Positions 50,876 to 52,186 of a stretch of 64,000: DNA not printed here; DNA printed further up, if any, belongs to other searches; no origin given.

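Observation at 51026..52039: Homolog of the human C12orf29-type ATP-dependent RNA ligase (KIDGTCC motif)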

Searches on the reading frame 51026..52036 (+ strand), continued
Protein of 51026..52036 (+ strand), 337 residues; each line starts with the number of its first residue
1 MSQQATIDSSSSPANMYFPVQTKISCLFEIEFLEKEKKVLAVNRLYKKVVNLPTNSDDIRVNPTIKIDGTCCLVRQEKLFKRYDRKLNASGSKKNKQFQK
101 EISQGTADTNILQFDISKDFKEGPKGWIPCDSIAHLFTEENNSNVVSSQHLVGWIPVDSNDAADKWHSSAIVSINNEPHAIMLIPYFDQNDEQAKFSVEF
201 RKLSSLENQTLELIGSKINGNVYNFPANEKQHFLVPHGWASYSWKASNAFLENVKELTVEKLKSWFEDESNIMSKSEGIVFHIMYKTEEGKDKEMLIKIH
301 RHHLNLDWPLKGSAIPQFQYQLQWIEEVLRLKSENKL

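Call 32: list_cluster_members(proteins=[P0002, P0003, P0005, P0023, P0025, P0034, P0039, P0066, P0016, P0021])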
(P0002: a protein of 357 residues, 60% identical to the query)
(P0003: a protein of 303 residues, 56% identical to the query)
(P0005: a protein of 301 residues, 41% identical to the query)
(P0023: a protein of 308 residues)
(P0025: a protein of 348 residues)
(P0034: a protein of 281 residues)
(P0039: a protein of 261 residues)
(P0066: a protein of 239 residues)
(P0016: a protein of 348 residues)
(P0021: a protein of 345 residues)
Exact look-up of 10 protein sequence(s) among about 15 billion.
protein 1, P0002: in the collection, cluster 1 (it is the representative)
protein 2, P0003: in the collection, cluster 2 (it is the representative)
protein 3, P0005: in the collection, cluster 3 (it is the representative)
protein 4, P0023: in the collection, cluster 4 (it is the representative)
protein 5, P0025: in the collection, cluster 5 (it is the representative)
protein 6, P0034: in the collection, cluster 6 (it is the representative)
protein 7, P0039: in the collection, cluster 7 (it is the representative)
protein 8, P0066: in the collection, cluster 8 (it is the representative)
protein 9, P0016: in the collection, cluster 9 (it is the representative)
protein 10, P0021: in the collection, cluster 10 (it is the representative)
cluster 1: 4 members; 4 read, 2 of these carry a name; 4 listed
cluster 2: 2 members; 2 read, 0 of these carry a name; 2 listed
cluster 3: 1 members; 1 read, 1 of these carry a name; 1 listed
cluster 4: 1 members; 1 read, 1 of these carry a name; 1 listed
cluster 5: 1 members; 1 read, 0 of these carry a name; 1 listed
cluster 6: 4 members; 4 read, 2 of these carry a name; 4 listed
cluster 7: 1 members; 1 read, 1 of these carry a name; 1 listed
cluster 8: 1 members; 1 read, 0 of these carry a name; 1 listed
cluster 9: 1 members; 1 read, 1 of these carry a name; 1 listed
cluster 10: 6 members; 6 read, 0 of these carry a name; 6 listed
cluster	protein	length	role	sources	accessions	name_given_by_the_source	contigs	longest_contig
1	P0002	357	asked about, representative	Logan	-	-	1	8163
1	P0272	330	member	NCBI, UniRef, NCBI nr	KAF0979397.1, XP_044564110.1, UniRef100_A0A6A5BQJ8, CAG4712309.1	hypothetical protein FDP41_001740 [Naegleria fowleri] | RNA ligase 1 n=1 Tax=Naegleria fowleri TaxID=5763 RepID=A0A6A5BQJ8_NAEFO | uncharacterized protein FDP41_001740 [Naegleria fowleri]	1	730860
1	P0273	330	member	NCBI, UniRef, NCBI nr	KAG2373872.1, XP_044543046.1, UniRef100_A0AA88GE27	hypothetical protein C9374_011757 [Naegleria lovaniensis] | RNA ligase 1 n=1 Tax=Naegleria lovaniensis TaxID=51637 RepID=A0AA88GE27_NAELO | uncharacterized protein C9374_011757 [Naegleria lovaniensis]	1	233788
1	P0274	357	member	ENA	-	-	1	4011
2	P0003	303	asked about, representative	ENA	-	-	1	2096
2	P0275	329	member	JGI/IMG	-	-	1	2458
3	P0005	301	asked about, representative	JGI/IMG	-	hypothetical protein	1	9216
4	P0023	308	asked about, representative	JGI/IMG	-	hypothetical protein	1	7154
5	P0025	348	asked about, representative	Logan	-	-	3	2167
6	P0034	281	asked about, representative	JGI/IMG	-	hypothetical protein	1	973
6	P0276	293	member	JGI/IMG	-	hypothetical protein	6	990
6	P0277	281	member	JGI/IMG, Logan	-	-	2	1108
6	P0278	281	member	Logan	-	-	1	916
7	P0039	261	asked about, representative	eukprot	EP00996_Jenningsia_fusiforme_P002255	NODE_3091_length_1052_cov_24.282154_g2839_i0.p1 ...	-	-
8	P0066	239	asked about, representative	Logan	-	-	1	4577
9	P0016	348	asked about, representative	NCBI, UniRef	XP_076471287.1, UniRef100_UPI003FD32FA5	RNA ligase 1-like [Babylonia areolata] | RNA ligase 1-like n=1 Tax=Babylonia areolata TaxID=304850 RepID=UPI003FD32FA5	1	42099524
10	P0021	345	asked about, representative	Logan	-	-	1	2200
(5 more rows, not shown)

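Call 41: find_encoding_contigs(protein=P0002, flank=5000, max_places=3)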
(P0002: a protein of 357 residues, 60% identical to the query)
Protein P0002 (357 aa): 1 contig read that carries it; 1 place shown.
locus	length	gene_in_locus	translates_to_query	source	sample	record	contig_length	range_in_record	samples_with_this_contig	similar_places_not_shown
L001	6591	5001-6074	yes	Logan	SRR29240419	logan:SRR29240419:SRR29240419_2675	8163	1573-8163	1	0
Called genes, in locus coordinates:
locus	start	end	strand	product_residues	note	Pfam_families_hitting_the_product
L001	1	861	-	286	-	-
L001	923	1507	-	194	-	-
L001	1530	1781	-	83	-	-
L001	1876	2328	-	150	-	-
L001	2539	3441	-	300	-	PF27662:DONSON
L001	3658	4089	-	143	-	-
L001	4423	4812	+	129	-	PF05670:NFACT-R_1, PF18297:NFACT-R_2 (weak)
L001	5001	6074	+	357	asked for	PF17720:RLIG1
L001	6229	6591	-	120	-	?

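Call 48: list_cluster_members(proteins=[P0144, P0045, P0048, P0075, P0076, P0042, P0044, P0018, P0015, P0032])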
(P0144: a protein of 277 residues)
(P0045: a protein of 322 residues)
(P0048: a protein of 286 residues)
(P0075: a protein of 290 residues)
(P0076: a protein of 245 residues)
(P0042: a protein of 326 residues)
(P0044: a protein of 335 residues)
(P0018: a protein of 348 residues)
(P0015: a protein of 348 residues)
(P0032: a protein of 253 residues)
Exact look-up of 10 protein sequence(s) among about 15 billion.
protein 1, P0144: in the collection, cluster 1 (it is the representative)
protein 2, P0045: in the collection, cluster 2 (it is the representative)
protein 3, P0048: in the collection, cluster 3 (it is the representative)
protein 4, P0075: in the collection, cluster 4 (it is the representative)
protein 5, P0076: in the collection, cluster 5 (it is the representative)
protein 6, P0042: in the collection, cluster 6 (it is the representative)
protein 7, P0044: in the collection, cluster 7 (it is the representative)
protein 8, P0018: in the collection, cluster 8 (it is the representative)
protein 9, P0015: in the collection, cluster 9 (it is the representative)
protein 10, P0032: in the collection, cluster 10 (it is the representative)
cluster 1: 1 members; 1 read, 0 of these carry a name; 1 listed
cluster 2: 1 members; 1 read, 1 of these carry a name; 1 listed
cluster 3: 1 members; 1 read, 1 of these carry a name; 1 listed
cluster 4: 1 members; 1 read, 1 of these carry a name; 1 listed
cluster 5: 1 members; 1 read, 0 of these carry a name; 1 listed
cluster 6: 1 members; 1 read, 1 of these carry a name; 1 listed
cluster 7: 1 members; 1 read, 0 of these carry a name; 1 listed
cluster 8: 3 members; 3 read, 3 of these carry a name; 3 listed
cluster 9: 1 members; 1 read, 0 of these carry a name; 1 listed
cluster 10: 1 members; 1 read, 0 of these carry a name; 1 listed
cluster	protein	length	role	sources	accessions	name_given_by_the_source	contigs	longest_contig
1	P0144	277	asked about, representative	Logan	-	-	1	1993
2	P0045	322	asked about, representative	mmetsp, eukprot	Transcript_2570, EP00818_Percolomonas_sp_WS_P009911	Transcript_2570/g.9813 ORF Transcript_2570/g.9813 Transcript_2570/m.9813 type:complete ... | CAMPEP_0117440878 /NCGR_PEP_ID=MMETSP0759-20121206/3326_1 /TAXON_ID=63605 ...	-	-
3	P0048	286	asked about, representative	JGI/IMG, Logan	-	hypothetical protein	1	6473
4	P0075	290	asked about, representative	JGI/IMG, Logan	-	hypothetical protein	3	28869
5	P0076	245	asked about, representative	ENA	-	-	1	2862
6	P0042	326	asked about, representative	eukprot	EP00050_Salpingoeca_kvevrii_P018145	m.71225 g.71225 ORF g.71225 m.71225 type:complete len:327 (-) comp7925_c0_seq2:37-1017(-)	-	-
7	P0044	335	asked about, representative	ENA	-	-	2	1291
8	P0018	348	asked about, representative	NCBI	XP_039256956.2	RNA ligase 1-like [Styela clava]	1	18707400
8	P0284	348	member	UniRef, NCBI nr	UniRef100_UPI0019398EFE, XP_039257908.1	uncharacterized protein C12orf29 homolog n=1 Tax=Styela clava TaxID=7725 ... | uncharacterized protein C12orf29 homolog [Styela clava]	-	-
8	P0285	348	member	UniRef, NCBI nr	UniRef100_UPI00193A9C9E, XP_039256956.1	uncharacterized protein C12orf29 homolog n=1 Tax=Styela clava TaxID=7725 ... | uncharacterized protein C12orf29 homolog [Styela clava]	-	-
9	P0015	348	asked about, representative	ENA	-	-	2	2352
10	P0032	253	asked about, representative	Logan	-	-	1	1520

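Call 50: find_homologous_proteins(query=A2, max_evalue=1e-15)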
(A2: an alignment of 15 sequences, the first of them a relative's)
Query A2 (15 sequences) (337 aa, profile of the alignment): 25 proteins with E <= 1e-15 among 5113 candidates.
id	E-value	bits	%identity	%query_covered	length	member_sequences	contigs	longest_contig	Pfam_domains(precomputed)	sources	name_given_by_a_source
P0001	2.2e-107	377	100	100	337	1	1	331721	PF17720.8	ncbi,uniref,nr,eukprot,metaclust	ncbi:predicted protein [Naegleria gruberi]|uniref:RNA ligase 1 n=1 Tax=Naegleria gruberi TaxID=5762 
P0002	2.3e-107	377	60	95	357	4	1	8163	PF17720.8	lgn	-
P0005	2.7e-103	363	41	92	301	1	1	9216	PF17720.8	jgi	jgi:hypothetical protein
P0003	9.6e-100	351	56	88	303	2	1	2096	PF17720.8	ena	-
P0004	2.9e-94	334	40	95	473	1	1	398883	PF17720.8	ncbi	ncbi:hypothetical protein ABK040_010611 [Willaertia magna]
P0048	7.9e-89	316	26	87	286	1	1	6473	PF17720.8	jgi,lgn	jgi:hypothetical protein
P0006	2.0e-70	255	34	86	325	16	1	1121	PF17720.8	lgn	-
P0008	1.5e-66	242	32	86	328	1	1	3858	PF17720.8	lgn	-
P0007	7.8e-66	240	34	89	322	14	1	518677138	PF17720.8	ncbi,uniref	ncbi:RNA ligase 1 [Hyperolius riggenbachi]|uniref:RNA ligase 1 n=1 Tax=Hyperolius riggenbachi TaxID=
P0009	9.4e-64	233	31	87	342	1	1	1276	PF17720.8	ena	-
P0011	7.7e-61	224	29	86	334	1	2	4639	PF17720.8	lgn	-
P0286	2.1e-60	222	27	90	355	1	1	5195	PF17720.8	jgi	-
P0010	2.3e-56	209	31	92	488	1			PF17720.8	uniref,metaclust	uniref:RNA ligase 1 n=1 Tax=Strigamia maritima TaxID=126957 RepID=T1JKY1_STRMM|metaclust:status=acti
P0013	1.5e-36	144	28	74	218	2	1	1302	PF17720.8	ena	-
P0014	5.8e-34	136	29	74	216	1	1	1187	PF17720.8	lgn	-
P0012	1.3e-31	128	29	74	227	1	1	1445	PF17720.8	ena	-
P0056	4.3e-30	123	26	75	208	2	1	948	PF17720.8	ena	-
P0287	1.8e-29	121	28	74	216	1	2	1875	PF17720.8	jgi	jgi:hypothetical protein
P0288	8.6e-26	109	26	73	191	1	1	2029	PF17720.8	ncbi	-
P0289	5.7e-24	103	27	65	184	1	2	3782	PF17720.8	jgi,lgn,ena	jgi:hypothetical protein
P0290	1.6e-22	98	25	77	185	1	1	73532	PF17720.8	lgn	-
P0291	5.6e-21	93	28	65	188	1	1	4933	PF17720.8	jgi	jgi:hypothetical protein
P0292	3.9e-19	87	22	65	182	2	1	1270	PF17720.8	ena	-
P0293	3.5e-18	84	23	65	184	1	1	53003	PF17720.8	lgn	-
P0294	6.3e-18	83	26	65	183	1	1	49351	PF17720.8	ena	-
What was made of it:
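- Tried and rejected: (6) A third named homologue search with a non-metazoan profile returned almost no additional named taxa (call 50).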
